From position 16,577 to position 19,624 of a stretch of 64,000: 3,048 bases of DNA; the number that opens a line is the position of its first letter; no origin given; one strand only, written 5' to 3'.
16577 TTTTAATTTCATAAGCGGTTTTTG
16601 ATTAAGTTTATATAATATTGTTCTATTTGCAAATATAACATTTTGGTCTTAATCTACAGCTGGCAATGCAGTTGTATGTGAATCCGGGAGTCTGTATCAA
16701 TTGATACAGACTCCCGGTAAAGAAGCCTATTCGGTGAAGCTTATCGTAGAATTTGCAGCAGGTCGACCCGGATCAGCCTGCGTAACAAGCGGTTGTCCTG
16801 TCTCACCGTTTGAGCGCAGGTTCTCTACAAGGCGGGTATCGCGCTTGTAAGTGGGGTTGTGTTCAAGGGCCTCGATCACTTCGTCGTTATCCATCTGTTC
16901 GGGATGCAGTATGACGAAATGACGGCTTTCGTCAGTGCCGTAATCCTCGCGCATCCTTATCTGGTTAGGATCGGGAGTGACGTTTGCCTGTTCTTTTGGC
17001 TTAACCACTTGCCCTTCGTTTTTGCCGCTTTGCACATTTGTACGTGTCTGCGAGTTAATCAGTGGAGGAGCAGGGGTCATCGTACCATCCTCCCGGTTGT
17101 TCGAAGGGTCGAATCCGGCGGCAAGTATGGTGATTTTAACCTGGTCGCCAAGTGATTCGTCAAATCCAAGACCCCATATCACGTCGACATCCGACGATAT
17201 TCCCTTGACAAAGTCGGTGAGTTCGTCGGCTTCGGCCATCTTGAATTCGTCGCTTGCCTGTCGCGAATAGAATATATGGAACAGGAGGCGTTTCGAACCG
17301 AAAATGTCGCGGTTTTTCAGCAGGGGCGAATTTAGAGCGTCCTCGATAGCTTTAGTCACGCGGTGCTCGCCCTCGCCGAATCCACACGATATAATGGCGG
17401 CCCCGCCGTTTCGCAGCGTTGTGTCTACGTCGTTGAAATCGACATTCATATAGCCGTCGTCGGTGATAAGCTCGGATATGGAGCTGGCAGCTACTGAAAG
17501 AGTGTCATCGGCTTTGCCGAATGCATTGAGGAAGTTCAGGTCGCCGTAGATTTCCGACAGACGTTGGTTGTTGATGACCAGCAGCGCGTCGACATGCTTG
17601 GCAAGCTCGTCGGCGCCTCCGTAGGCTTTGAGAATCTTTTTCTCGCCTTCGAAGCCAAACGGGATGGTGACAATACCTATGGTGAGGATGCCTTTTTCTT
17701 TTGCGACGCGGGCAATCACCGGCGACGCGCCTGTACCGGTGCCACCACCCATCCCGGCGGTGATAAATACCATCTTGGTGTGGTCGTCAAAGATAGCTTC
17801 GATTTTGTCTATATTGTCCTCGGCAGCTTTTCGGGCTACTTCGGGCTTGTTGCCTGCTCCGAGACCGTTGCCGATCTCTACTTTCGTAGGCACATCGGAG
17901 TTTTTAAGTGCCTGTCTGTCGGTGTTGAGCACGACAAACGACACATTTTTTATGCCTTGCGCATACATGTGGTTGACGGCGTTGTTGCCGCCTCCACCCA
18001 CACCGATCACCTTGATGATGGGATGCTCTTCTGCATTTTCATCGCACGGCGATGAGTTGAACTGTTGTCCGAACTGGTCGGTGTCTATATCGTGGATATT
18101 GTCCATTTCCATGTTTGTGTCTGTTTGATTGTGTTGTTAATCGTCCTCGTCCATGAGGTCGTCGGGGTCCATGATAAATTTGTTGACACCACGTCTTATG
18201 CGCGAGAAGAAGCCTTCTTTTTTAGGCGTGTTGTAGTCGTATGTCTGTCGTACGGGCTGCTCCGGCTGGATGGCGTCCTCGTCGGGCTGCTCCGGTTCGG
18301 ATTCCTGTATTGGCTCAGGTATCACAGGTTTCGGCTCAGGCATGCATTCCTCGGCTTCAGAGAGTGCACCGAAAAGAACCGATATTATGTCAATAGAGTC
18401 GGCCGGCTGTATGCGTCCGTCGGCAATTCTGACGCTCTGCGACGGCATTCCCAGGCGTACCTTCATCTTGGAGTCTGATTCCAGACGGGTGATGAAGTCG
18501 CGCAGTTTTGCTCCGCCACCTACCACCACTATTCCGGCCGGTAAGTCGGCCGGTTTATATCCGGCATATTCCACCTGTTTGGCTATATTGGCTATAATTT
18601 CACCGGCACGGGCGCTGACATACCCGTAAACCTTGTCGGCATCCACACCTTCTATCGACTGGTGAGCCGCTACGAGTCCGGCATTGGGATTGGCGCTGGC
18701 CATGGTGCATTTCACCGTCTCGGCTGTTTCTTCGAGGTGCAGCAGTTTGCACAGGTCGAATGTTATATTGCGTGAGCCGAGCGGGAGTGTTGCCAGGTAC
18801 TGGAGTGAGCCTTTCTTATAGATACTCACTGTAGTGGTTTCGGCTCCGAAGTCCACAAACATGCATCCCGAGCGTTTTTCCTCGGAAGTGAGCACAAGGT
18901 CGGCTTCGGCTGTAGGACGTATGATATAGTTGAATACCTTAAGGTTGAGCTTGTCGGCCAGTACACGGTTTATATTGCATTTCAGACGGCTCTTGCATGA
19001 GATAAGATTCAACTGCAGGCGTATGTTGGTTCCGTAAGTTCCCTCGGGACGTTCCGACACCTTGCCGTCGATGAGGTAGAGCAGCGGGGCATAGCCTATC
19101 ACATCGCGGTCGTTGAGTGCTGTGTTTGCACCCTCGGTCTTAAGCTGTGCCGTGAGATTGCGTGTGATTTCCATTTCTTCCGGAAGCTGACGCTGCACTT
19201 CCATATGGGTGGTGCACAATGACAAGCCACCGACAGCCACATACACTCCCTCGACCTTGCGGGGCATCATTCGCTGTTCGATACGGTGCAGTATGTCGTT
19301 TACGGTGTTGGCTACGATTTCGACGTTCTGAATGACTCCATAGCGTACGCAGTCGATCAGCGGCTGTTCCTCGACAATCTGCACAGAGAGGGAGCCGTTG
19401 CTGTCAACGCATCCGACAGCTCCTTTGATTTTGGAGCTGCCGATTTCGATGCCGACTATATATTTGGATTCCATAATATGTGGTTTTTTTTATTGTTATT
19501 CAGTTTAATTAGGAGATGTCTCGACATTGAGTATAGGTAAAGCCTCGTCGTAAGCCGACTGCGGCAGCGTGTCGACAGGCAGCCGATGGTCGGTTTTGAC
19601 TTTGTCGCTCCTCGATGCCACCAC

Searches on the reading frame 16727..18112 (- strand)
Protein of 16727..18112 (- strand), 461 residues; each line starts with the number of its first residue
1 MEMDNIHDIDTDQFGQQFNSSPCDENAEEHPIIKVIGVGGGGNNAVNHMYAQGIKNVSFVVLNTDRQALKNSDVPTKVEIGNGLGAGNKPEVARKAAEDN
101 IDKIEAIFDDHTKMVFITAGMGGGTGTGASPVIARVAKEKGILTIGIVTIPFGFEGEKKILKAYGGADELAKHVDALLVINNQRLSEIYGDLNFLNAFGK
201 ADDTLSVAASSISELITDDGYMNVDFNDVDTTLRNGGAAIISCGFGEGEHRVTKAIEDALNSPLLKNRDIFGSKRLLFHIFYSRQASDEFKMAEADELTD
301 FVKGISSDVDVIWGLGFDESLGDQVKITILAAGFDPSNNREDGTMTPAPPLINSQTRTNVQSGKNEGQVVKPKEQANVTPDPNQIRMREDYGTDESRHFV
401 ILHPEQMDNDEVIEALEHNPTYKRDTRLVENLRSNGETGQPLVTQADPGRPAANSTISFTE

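Call 49: search_protein_families(library=pfam, proteins=[window:16727-18112:-], max_evalue=0.001)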
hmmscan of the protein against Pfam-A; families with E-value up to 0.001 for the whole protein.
window:16727-18112:- (461 aa): 2 families
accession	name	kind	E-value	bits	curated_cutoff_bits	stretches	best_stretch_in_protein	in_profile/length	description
PF00091.31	Tubulin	-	1.9e-40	139.6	33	1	33-189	2-189/190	Tubulin/FtsZ family, GTPase domain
PF12327.13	FtsZ_C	-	6.6e-14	52.4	27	1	237-335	1-95/95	FtsZ family, C-terminal domain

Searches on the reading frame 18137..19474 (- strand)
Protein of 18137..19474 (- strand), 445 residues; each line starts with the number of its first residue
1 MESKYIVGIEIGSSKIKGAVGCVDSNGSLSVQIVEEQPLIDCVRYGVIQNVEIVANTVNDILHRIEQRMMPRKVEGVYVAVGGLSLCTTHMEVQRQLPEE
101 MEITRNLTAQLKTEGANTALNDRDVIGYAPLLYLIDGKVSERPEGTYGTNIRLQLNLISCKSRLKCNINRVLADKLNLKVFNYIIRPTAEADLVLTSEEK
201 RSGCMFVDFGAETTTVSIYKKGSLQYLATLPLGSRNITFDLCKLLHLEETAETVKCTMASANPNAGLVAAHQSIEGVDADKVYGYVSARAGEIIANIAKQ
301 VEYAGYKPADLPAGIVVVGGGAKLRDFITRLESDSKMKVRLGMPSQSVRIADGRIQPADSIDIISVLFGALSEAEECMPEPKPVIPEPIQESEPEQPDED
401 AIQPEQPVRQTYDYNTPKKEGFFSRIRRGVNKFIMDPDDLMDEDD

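Call 49: search_protein_families(library=pfam, proteins=[window:18137-19474:-], max_evalue=0.001)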
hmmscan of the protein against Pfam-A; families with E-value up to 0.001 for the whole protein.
window:18137-19474:- (445 aa): 3 families
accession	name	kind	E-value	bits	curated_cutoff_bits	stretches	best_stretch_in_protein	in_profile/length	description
PF14450.12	FtsA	-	3.7e-14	53.6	31.8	1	206-345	2-113/127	Cell division protein FtsA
PF11104.14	PilM_2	-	1.4e-07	31.2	27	0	8-103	1-92/340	Type IV pilus assembly protein PilM;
PF06723.19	MreB_Mbl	-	7.5e-06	25.4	27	0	200-347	143-309/327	MreB/Mbl protein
